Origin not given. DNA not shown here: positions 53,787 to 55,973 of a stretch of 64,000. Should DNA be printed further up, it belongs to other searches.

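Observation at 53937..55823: Unusual fusion of an RNxxxH (HEPN-like) domain to a PduX-like GHMP kinase, in a low-GC gene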

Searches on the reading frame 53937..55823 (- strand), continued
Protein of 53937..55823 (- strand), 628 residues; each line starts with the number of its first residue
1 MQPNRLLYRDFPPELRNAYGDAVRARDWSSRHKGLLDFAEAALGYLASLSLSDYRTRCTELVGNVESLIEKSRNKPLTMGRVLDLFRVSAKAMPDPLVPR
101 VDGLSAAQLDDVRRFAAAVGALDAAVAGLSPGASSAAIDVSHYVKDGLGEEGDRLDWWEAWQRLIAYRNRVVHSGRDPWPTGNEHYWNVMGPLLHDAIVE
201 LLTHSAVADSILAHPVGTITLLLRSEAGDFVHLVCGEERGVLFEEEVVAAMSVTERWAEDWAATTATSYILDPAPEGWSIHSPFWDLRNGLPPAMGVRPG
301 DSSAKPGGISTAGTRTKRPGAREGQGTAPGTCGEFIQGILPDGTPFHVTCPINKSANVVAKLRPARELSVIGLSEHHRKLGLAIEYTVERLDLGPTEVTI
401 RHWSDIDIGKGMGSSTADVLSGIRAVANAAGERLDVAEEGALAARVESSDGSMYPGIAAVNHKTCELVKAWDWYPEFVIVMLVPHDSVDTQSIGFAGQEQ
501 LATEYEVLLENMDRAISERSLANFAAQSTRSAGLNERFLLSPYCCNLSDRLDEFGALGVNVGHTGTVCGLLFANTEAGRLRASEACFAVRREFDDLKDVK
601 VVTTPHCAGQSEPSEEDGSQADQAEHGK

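Call 70: search_solved_structures(query=A5, max_evalue=10, show_alignments=2)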
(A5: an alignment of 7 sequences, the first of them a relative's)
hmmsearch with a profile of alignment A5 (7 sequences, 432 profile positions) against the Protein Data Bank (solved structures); distinct sequences matched with E-value up to 10: 16.
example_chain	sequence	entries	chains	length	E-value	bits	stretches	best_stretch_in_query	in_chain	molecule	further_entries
7bp2_A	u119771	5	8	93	0.24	13.3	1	51-123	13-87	Histone H2A.6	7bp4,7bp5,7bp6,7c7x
6m2m_E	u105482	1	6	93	0.26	13.2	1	51-123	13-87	Probable histone H2A.3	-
7p1w_A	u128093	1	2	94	0.26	13.2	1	120-177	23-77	Putative regulatory protein GTNG_1019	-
4x23_C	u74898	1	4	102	0.28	13.1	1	65-127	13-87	Histone H2A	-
9mu5_g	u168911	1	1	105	0.28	13.1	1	65-127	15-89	Histone H2A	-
5wcu_C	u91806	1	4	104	0.28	13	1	65-127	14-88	Histone H2A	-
7xyf_C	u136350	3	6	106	0.29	13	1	65-127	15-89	Histone H2A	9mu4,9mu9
2pyo_C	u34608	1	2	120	0.34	12.8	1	65-127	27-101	Histone H2A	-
8kcb_A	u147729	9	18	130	0.34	12.8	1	51-127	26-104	Histone H2A.6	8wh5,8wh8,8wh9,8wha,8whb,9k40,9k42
2nqb_C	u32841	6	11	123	0.36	12.7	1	65-127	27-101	Histone H2A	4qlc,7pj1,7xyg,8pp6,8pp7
8q15_A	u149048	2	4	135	0.36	12.7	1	51-127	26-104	Histone H2A.2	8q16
6dzt_C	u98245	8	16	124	0.36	12.7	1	65-127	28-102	Histone H2A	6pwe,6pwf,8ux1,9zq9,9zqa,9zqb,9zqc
6qld_i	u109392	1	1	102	0.6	12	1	52-127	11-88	Histone H2A.1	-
6qld_g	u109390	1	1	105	0.64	11.9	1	52-127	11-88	Histone H2A.1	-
7wlr_C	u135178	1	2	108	0.85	11.5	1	55-127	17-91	Histone H2A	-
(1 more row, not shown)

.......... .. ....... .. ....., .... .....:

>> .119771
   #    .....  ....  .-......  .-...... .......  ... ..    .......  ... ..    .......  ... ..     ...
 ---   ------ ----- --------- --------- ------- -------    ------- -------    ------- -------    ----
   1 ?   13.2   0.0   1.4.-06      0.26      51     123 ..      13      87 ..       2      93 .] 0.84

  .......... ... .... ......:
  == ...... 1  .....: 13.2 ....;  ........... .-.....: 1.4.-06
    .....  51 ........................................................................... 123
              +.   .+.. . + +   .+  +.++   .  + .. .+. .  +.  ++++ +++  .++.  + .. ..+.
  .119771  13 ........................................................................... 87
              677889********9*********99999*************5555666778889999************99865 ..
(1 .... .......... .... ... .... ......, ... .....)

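Call 79: search_dna_similar(query=window:53937-55823:-, collection=plasmids, mode=protein, max_rows=12)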
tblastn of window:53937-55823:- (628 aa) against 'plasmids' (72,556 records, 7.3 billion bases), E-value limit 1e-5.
Records with a match: 119; places in all: 127; records where one place covers at least 80% of the query: 0.
Best place of each record, by identity: <60% 119.
By first word of the organism name: Rhizobium 26; Bacillus 20; Mesorhizobium 18; Sinorhizobium 16; Streptomyces 13; Vibrio 3; Candidatus 3; Azospirillum 2; Paraburkholderia 2; Listeria 2; and 14 more.
By predicted mobility (MOB-suite, as given by PLSDB): non-mobilizable 62; conjugative 52; mobilizable 5.
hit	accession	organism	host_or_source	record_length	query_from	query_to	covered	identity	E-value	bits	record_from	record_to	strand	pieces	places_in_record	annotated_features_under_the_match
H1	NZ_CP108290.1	Kitasatospora sp. NBC_00039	-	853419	304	589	46%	33.1%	2e-22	110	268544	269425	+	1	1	kinase | lyase family protein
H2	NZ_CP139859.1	Mesorhizobium huakuii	Lotus japonicus,Pure culture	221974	291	601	50%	28.7%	2e-9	69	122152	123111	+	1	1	kinase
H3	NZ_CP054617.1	Azospirillum oryzae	cell culture,soil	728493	299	572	44%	32.5%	2e-14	85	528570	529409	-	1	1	kinase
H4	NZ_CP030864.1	Streptomyces globosus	cell culture,environment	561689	324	573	40%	35.5%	4e-22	109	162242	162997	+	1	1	kinase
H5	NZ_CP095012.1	Streptomyces sp. 2P-4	cell culture,mudflats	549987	324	573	40%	35.5%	5e-22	109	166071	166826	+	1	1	kinase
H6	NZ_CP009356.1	Vibrio tubiashii ATCC 19109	Mercenaria mercenaria,Larvae from hard ...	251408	314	572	41%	34.2%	3e-31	138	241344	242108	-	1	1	GHMP kinase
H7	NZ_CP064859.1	Vibrio europaeus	shellfish hatchery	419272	314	572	41%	34.2%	4e-31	137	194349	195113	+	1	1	GHMP kinase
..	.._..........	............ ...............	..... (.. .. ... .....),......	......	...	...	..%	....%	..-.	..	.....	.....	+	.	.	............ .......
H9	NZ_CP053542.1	Vibrio europaeus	Argopecten purpuratus,Shellfish hatchery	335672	314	572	41%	33.1%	2e-31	138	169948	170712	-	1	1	GHMP kinase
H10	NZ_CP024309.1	Sinorhizobium fredii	Phaseolus vulgaris,cell culture,plant ...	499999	317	606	46%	29.5%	6e-18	96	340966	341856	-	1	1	hypothetical protein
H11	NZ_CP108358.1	Streptomyces sp. NBC_01351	-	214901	306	572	43%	31.5%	2e-15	88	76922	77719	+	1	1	kinase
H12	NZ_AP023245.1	Mesorhizobium sp. 113-3-3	Lotus japonicus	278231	309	601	47%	28.7%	5e-9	67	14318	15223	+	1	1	kinase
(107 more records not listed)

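Call 80: search_dna_similar(query=window:53937-55823:-, collection=phages, mode=protein, max_rows=10)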
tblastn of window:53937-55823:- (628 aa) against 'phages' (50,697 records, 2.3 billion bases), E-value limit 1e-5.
Records with a match: 4; places in all: 4; records where one place covers at least 80% of the query: 0.
Best place of each record, by identity: <60% 4.
By first word of the organism name: Listeria 4.
By host as written in the record: Listeria monocytogenes 4.
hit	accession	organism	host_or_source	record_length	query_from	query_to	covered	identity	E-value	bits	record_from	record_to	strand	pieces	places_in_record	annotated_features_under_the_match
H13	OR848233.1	Listeria phage LM 4-14-1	Listeria monocytogenes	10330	323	593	43%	26.1%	7e-18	94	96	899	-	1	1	record has no annotation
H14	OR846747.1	Listeria phage LM 4-11-1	Listeria monocytogenes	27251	323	593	43%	26.1%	7e-18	94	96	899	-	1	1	record has no annotation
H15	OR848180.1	Listeria phage LM 4-14-1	Listeria monocytogenes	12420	329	593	42%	26.0%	2e-19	99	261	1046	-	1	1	record has no annotation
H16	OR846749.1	Listeria phage LM 4-11-1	Listeria monocytogenes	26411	329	593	42%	26.0%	3e-19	99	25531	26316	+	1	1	record has no annotation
